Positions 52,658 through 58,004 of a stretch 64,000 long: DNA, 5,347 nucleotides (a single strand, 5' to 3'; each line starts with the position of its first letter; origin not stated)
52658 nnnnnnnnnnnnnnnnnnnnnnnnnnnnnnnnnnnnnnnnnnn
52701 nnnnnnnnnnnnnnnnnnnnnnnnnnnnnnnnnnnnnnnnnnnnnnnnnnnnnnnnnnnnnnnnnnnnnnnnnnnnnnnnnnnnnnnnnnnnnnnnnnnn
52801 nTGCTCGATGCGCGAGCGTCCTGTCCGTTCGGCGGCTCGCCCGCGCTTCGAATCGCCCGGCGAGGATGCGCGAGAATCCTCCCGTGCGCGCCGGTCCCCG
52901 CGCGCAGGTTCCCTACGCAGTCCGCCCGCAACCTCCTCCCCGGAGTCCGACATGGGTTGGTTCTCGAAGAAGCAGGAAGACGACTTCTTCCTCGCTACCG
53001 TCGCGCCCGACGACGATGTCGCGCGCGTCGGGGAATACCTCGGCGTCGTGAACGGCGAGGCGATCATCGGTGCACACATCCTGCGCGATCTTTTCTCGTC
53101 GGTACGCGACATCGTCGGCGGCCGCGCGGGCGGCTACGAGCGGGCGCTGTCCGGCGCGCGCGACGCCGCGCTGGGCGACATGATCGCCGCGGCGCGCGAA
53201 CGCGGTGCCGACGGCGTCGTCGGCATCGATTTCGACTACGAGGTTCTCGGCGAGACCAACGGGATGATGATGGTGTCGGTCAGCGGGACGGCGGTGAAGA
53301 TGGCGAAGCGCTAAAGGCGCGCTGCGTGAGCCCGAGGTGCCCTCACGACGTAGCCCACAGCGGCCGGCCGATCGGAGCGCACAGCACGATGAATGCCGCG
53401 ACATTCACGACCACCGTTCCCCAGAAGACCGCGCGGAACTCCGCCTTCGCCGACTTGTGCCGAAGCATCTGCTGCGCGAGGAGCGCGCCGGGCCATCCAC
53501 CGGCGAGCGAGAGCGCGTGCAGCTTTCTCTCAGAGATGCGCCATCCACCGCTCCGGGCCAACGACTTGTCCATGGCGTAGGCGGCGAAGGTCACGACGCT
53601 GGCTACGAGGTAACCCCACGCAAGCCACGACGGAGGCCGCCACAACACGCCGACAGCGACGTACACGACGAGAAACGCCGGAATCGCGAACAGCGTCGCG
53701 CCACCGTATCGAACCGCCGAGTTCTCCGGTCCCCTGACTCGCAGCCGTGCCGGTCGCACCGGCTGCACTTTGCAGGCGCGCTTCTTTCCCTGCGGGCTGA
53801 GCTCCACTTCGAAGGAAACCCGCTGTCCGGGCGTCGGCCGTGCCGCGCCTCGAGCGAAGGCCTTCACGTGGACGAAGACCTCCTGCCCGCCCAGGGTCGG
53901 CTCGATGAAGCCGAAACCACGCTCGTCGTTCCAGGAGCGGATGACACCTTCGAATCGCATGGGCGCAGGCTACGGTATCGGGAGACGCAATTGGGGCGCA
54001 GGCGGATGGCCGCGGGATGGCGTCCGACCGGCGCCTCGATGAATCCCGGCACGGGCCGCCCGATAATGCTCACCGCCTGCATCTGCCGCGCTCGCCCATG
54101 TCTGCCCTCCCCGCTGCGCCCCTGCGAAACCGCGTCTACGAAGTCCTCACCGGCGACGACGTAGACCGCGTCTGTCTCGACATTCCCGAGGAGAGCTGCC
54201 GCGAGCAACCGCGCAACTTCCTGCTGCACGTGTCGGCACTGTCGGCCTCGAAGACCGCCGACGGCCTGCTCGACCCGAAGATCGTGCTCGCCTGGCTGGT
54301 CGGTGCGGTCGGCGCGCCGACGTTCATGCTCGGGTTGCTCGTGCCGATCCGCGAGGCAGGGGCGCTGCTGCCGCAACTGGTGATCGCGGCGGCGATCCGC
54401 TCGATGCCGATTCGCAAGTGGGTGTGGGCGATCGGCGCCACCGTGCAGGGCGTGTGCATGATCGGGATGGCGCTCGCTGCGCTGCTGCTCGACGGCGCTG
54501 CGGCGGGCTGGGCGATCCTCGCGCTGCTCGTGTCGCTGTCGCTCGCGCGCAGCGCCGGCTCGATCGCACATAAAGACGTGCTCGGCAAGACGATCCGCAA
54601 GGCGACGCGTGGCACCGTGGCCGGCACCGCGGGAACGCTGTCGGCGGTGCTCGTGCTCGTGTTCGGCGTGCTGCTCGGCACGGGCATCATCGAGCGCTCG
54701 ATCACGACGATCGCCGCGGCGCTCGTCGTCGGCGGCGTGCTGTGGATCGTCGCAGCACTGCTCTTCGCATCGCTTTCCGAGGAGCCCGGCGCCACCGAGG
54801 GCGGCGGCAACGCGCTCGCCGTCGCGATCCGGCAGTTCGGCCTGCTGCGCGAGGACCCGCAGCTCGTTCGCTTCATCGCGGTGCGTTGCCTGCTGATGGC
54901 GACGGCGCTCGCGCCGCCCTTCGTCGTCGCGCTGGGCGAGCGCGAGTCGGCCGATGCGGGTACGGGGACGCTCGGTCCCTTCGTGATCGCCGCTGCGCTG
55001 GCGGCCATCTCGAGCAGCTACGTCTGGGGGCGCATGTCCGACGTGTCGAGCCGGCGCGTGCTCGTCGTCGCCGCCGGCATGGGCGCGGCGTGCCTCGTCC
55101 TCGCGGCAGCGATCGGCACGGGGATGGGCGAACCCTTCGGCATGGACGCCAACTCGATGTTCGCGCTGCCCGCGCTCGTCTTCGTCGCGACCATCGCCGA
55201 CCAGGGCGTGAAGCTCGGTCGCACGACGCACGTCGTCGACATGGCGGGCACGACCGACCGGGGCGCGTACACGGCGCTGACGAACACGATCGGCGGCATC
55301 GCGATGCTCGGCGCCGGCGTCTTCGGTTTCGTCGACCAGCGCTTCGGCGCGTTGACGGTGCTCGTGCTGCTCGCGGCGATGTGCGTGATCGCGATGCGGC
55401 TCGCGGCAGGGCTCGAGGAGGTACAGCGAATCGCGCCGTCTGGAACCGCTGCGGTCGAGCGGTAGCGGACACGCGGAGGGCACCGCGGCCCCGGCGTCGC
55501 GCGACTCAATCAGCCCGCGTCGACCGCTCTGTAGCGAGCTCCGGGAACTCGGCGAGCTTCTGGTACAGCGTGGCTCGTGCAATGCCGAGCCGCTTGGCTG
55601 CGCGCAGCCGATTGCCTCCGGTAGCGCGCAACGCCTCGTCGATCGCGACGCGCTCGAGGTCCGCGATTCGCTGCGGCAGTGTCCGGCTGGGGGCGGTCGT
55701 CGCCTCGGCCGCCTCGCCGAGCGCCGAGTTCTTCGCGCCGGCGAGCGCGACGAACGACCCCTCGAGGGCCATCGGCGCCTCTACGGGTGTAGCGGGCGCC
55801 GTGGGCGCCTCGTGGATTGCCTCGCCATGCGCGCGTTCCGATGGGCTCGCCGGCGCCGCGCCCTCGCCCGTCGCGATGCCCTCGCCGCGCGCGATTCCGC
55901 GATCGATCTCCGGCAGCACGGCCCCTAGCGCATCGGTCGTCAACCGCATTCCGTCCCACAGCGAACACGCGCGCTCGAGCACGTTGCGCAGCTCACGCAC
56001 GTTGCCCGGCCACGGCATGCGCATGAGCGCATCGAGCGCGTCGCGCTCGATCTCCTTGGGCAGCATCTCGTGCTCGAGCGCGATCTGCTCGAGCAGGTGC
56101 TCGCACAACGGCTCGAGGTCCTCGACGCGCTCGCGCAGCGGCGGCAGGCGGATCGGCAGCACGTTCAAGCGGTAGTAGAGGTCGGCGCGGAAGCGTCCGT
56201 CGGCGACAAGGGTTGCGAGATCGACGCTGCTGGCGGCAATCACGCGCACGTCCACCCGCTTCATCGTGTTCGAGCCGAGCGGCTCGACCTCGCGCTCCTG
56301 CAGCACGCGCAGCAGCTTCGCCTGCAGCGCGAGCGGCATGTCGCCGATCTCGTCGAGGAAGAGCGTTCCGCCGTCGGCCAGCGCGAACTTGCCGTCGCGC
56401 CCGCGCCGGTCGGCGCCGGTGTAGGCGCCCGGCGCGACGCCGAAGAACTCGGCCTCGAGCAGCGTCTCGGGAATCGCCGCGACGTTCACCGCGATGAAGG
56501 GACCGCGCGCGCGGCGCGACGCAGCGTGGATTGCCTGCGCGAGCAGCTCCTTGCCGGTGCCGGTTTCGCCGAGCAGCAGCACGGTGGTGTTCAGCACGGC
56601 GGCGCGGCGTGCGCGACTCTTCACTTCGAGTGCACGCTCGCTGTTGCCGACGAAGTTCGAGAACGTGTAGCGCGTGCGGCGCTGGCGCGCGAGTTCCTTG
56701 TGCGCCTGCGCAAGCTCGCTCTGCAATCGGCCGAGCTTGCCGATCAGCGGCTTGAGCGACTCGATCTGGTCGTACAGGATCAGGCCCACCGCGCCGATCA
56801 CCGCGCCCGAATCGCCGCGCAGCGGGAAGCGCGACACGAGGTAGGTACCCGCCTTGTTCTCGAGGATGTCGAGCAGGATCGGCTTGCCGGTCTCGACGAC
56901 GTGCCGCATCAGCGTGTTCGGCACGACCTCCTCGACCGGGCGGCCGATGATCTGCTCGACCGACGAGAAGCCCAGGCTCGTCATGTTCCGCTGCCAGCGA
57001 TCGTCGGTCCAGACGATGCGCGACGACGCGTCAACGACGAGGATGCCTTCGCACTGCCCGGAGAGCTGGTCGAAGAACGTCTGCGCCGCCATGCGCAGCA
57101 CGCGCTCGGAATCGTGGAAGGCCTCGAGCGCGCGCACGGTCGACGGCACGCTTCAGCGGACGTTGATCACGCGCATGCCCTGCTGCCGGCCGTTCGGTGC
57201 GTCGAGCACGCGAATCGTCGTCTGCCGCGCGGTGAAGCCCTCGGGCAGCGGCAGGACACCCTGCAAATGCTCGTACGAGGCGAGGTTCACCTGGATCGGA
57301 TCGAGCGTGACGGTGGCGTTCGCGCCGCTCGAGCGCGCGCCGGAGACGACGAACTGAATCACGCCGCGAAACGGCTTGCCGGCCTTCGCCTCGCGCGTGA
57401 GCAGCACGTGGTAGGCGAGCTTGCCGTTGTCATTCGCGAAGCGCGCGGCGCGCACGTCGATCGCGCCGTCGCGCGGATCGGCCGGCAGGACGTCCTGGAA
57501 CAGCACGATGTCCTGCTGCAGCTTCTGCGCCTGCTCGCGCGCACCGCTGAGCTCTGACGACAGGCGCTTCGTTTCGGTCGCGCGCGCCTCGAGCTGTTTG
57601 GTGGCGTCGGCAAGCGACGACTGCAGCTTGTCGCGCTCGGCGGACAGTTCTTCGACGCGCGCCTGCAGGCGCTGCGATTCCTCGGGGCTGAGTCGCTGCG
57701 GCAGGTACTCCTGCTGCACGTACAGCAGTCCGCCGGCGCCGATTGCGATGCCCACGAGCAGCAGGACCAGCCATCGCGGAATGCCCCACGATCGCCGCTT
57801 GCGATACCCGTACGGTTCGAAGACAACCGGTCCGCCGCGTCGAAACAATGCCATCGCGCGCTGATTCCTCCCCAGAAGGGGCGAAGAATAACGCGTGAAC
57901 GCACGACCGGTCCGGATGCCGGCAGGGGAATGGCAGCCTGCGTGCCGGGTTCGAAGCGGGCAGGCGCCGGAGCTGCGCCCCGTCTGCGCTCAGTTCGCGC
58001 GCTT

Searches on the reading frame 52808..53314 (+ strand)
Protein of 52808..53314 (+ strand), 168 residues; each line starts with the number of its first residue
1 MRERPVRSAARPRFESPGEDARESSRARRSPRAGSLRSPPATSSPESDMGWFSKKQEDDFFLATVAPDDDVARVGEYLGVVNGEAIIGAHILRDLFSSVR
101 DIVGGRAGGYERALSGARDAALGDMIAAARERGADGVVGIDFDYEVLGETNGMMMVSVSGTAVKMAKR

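Call 69: search_protein_families(library=pfam, proteins=[window:52808-53314:+], max_evalue=0.0001)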
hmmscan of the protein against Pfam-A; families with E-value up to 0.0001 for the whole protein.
window:52808-53314:+ (168 aa): 1 family
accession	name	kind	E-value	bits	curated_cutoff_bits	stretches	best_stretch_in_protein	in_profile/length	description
PF01906.23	YbjQ_1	-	5.3e-29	101.3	23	1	72-165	12-103/103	Putative heavy-metal-binding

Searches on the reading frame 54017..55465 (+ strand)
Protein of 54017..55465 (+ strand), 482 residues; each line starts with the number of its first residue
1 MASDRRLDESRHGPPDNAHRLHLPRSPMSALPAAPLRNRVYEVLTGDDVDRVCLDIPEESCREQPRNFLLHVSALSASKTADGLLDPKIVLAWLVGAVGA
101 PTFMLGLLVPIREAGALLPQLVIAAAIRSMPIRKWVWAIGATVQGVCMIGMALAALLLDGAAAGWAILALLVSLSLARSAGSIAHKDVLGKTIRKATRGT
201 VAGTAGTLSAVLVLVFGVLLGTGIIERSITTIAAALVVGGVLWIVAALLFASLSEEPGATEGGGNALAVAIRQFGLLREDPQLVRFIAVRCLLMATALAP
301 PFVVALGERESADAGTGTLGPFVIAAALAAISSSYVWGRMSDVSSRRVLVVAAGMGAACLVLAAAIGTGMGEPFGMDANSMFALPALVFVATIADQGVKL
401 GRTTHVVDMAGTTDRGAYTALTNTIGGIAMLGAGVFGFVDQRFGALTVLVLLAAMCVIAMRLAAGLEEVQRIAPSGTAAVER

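Call 20: search_protein_families(library=pfam, proteins=[window:54017-55465:+], max_evalue=0.001)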
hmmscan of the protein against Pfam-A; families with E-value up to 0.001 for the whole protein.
window:54017-55465:+ (482 aa): 1 family
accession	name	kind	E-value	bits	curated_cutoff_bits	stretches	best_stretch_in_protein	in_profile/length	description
PF07690.21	MFS_1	-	3.8e-11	43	33.4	2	91-430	19-343/347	Major Facilitator Superfamily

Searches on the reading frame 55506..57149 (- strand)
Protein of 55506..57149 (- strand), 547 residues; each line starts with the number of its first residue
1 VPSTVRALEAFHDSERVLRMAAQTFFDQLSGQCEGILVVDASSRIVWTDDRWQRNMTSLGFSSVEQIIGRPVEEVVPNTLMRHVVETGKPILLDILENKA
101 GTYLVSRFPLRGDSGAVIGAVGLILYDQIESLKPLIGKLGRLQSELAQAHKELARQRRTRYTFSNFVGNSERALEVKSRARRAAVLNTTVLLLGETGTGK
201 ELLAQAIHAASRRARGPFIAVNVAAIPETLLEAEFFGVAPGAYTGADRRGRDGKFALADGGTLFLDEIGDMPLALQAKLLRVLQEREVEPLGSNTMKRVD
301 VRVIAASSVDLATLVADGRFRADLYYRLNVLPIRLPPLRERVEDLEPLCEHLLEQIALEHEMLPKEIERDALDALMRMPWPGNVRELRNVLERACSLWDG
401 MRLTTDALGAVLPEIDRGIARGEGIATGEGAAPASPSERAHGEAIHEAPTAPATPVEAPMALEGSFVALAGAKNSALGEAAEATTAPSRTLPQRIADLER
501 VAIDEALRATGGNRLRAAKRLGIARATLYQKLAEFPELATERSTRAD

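Call 20: search_protein_families(library=pfam, proteins=[window:55506-57149:-], max_evalue=0.001)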
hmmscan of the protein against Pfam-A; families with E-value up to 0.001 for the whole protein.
window:55506-57149:- (547 aa): 8 families
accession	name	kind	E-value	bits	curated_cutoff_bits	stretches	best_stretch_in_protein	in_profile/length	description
PF00158.32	Sigma54_activat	-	1.9e-66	223.3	20.2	1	167-333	2-167/168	Sigma-54 interaction domain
PF14532.12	Sigma54_activ_2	-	4.5e-21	76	25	1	167-338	1-138/138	Sigma-54 interaction domain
PF25601.1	AAA_lid_14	-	1.7e-20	73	27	1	339-412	1-74/87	AAA+ ATPase lid domain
PF02954.25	HTH_8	-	3.7e-13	49.4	22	1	495-535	2-42/42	Bacterial regulatory protein, Fis family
PF07728.20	AAA_5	-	2.4e-07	31.3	22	1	190-307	2-121/139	AAA domain (dynein-related subfamily)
PF01078.27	Mg_chelatase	-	0.00017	21.5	20.3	0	242-288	89-135/207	Magnesium chelatase, subunit ChlI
PF08448.16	PAS_4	-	0.00022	21.9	23.1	1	34-123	6-101/110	PAS fold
PF13426.13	PAS_9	-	0.00056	20.6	27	0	34-123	2-97/103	PAS domain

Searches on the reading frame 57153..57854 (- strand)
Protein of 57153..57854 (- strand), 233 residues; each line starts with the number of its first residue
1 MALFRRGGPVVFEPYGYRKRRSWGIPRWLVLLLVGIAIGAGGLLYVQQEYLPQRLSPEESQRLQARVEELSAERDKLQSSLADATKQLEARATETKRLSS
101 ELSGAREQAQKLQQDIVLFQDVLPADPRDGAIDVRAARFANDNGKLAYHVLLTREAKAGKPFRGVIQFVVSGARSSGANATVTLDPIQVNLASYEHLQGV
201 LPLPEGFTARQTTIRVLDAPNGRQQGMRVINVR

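Call 69: search_protein_families(library=pfam, proteins=[window:57153-57854:-], max_evalue=0.0001)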
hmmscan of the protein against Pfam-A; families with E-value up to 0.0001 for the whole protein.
window:57153-57854:- (233 aa): 1 family
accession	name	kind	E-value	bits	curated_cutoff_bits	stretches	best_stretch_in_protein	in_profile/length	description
PF20567.3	DUF6776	-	1.4e-09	38.5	27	1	83-212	9-147/149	Family of unknown function (DUF6776)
